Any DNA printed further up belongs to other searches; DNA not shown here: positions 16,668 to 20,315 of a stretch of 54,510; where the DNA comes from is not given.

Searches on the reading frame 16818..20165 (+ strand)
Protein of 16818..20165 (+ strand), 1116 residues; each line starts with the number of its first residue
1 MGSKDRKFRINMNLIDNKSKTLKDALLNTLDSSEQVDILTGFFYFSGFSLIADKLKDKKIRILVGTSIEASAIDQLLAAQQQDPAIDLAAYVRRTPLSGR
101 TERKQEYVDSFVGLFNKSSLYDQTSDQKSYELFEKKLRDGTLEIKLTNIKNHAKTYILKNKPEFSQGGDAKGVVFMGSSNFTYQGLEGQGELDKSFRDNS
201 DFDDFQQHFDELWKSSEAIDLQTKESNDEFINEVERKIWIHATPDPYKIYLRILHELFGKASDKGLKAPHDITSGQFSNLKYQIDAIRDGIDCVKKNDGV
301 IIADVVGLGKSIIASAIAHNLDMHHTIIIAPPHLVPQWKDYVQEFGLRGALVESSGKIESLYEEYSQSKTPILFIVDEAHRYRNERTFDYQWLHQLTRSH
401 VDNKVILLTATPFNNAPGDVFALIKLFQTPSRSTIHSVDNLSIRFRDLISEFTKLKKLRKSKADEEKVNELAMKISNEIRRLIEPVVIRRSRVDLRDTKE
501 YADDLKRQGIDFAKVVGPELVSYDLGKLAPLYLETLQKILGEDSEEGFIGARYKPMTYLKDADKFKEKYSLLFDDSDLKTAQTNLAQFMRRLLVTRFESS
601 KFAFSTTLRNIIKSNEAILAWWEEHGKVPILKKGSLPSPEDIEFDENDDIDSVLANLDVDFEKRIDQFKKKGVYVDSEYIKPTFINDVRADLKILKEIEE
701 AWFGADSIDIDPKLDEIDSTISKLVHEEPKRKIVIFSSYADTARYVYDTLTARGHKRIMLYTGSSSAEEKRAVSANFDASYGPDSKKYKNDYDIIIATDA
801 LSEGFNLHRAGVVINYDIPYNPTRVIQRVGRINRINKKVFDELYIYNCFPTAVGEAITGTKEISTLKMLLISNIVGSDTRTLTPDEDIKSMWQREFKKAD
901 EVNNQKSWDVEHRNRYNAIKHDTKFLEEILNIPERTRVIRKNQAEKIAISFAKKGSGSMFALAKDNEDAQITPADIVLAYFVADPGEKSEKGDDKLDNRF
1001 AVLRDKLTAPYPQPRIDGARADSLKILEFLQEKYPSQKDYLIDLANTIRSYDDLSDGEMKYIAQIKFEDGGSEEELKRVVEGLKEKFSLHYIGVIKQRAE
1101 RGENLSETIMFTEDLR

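Call 8: search_protein_families(library=pfam, proteins=[window:16818-20165:+], max_evalue=0.01)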
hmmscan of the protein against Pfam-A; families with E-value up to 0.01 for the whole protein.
window:16818-20165:+ (1116 aa): 8 families
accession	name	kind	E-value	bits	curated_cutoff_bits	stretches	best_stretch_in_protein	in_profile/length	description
PF00271.37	Helicase_C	-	7e-20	71.8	23.5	1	720-836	5-110/110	Helicase conserved C-terminal domain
PF13091.12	PLDc_2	-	9.1e-11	42.2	27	1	27-213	2-132/132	PLD-like domain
PF00176.29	SNF2-rel_dom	-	4.5e-10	39.5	24.9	1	374-495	129-225/290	SNF2-related domain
PF04851.21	ResIII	-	2.8e-09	37.5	22.5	1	280-413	5-163/164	Type III restriction enzyme, res subunit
PF00270.35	DEAD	-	3.1e-07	30.7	26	1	351-414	98-162/167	DEAD/DEAH box helicase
PF13307.12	Helicase_C_2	-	1.7e-05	25.4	25.3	1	721-849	1-127/170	Helicase C-terminal domain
PF22590.2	Cas3-like_C_2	-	2.4e-05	25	27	1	731-835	3-104/106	CRISPR-associated nuclease/helicase Cas3, C-terminal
PF00004.35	AAA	-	0.00011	23.1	21.2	1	307-398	8-94/131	ATPase family associated with various cellular activities (AAA)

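Call 62: search_protein_families(library=padloc, proteins=[window:16818-20165:+], max_evalue=0.001)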
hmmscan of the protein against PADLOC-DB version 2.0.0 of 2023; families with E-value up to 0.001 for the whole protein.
window:16818-20165:+ (1116 aa): 42 families (the best 25 are shown)
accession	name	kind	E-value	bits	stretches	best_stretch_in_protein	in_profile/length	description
PDLC01075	C3a139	-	1.5e-41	140.7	1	122-839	83-732/948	HKD+Snf2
PDLC02621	DrmD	-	1.1e-34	117.8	2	577-847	387-634/1040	DrmD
PDLC02623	DrmD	-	9.6e-30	101.1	2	708-838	507-626/1040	DrmD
PDLC02500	BrxHI|BrxHII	-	5.7e-27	92.6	1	690-838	438-576/933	BrxHI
PDLC02619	DrmD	-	1.5e-25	87.5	2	657-838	346-536/872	DrmD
PDLC00659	HmaA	-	1.6e-23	80.5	1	685-838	463-613/1176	SNF2 helicase / DEAD-box helicase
PDLC02840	DpdE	-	6e-22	75.8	2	301-428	180-318/1091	DpdE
PDLC02843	DpdE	-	6.4e-22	75.3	2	301-427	179-312/1091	DpdE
PDLC02572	DrmA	-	3.8e-21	72.8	2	728-845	517-631/1043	DrmA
PDLC02193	PLD_Helicase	-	3.9e-21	72.9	1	688-837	648-799/905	-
PDLC02632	DrmD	-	7.9e-21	72.2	2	726-860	518-650/662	DrmD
PDLC02707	PbeA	-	1.8e-20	71.1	1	13-353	10-328/672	PbeA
PDLC02633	DrmD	-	1.8e-17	60.7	2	706-856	499-648/839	DrmD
PDLC02504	BrxHI|BrxHII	-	2.9e-17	59.9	1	705-838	459-584/971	BrxHII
PDLC02620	DrmD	-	3.2e-15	53.2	1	731-850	485-590/1060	DrmD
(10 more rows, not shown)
